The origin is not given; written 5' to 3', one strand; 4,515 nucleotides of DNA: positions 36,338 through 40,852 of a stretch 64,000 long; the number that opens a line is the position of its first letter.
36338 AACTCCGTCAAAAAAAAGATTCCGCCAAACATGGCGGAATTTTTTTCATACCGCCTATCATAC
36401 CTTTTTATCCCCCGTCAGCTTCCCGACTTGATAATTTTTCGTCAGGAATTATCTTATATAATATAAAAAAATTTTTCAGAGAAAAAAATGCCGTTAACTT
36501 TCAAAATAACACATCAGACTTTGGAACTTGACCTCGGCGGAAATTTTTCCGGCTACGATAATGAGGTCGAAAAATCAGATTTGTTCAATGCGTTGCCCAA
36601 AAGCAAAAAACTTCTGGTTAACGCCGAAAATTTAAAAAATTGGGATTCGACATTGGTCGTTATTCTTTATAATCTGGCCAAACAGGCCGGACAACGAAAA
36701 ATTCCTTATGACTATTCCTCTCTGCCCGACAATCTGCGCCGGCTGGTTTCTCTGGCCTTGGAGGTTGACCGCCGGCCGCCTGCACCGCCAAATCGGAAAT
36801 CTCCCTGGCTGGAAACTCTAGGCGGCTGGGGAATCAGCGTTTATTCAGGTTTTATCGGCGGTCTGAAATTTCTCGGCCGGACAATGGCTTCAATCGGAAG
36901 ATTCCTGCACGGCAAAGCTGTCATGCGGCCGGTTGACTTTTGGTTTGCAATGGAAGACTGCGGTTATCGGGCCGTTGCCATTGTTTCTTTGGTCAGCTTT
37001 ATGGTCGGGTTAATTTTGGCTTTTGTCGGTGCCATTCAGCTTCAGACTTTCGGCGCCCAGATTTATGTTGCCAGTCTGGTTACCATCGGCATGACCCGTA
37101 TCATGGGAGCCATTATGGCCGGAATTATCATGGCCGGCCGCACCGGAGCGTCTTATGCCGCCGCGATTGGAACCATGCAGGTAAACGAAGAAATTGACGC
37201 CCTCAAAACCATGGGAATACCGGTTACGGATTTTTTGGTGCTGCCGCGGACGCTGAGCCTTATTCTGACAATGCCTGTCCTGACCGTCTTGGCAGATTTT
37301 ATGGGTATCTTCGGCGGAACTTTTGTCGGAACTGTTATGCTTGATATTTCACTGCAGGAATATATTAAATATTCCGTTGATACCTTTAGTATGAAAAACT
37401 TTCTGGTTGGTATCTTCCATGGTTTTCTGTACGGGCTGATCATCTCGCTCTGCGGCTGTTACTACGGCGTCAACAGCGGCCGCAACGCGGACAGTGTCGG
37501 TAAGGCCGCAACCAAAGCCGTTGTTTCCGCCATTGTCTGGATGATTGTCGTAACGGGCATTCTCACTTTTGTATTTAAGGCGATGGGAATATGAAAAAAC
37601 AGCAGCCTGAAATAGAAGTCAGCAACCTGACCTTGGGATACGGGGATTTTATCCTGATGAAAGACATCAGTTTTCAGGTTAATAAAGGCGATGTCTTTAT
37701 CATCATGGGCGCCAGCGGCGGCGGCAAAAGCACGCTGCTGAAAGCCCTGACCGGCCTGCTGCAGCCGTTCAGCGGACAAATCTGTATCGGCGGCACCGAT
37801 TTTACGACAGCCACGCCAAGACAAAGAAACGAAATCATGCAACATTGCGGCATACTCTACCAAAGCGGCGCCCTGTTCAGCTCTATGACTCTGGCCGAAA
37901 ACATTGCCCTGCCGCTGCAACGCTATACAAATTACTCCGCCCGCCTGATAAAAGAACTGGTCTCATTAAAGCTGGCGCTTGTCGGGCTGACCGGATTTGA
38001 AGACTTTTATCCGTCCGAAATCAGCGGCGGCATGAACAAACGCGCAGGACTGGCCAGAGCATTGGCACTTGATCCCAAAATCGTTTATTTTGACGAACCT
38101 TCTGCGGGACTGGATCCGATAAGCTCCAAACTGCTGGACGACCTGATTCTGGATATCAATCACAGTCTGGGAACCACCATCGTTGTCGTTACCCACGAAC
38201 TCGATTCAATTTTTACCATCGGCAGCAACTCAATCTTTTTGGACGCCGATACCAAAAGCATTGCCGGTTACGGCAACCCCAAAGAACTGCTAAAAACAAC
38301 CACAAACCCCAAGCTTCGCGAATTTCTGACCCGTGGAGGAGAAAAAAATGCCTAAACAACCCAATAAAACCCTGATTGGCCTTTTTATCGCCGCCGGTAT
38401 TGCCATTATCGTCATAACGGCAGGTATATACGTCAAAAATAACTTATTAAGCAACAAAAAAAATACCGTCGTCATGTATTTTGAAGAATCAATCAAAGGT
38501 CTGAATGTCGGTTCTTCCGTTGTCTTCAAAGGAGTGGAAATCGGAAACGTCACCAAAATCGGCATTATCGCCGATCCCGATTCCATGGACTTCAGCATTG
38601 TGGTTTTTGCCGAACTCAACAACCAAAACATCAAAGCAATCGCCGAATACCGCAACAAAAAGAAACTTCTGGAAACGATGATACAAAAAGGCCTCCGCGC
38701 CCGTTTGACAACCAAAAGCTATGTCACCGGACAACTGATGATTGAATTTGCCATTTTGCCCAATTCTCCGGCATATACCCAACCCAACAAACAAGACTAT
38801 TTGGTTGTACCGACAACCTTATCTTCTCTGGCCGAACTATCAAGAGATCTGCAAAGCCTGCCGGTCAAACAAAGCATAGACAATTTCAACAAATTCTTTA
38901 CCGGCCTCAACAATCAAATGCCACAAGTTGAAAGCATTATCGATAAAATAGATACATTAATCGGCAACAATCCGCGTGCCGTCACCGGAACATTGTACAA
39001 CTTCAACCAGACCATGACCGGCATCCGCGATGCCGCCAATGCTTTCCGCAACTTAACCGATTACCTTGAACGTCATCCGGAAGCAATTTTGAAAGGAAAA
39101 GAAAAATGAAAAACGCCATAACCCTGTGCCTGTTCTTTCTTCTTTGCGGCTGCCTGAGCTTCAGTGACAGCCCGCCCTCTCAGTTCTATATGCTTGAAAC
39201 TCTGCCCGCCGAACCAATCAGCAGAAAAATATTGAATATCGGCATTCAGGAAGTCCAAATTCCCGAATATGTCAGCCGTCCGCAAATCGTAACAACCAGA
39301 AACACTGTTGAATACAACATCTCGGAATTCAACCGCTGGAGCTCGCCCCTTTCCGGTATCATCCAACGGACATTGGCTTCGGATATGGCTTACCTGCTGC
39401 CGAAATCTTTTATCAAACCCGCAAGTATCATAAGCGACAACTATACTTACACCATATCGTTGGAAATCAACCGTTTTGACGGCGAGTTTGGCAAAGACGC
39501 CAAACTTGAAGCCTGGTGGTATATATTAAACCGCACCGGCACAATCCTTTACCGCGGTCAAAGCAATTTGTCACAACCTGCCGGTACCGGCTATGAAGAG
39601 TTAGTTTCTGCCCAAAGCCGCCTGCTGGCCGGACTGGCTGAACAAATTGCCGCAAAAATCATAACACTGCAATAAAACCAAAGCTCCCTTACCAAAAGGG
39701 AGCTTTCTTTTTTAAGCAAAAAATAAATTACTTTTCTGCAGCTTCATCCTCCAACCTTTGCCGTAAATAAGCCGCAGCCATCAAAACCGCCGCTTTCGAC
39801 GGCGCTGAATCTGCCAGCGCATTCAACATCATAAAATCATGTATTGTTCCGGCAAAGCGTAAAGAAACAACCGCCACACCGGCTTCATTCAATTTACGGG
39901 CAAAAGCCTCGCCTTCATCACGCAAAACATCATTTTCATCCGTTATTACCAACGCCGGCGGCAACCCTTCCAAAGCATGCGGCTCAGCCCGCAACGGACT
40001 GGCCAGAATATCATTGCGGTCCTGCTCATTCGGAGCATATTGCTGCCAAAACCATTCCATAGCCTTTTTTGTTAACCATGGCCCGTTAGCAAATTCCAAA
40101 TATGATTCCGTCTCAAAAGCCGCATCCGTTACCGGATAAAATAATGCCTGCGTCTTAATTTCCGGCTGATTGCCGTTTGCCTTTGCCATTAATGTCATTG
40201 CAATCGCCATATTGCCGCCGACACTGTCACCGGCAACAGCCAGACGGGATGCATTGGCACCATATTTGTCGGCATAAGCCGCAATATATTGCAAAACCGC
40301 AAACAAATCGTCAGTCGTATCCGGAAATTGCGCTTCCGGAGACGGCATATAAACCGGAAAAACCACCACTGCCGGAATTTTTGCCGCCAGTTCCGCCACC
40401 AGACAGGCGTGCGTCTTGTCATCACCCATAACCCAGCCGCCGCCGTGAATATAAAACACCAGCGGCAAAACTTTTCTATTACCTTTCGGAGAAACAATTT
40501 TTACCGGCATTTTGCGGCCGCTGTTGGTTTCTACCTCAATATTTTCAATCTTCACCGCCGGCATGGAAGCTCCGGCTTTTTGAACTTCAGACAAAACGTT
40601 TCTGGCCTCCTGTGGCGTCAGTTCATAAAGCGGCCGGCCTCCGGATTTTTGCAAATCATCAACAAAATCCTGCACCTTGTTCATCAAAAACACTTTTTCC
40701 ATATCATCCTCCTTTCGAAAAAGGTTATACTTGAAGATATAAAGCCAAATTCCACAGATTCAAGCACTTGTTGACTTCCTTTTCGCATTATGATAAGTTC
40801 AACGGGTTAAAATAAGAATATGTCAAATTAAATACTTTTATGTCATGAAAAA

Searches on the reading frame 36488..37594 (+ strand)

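Call 13: search_protein_families(library=pfam, proteins=[window:36488-37594:+], max_evalue=0.00001)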
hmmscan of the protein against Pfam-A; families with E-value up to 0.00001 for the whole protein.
window:36488-37594:+ (368 aa): 1 family
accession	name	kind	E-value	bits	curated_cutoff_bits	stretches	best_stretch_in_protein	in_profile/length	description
PF02405.21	MlaE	-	4.9e-64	216.3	22.5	1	154-361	4-211/212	Permease MlaE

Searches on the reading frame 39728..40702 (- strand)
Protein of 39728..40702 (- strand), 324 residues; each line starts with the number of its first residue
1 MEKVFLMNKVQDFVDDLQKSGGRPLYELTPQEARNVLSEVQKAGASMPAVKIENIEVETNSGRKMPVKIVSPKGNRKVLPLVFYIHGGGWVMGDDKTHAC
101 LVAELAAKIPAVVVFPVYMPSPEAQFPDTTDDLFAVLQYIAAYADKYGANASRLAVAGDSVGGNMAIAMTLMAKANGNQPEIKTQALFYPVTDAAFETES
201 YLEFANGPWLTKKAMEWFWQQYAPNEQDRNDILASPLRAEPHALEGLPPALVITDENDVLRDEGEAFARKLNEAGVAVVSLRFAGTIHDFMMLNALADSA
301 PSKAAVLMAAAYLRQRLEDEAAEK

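Call 13: search_protein_families(library=pfam, proteins=[window:39728-40702:-], max_evalue=0.00001)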
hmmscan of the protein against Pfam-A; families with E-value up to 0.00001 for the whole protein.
window:39728-40702:- (324 aa): 3 families
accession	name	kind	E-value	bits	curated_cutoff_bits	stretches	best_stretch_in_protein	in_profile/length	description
PF07859.19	Abhydrolase_3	-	2.5e-66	223.9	25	1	82-291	1-209/210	alpha/beta hydrolase fold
PF20434.5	BD-FAE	-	2.1e-18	67.1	26.8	1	69-176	3-113/215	BD-FAE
PF10340.15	Say1_Mug180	-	1.9e-06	27.5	21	1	72-231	114-278/374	Steryl acetyl hydrolase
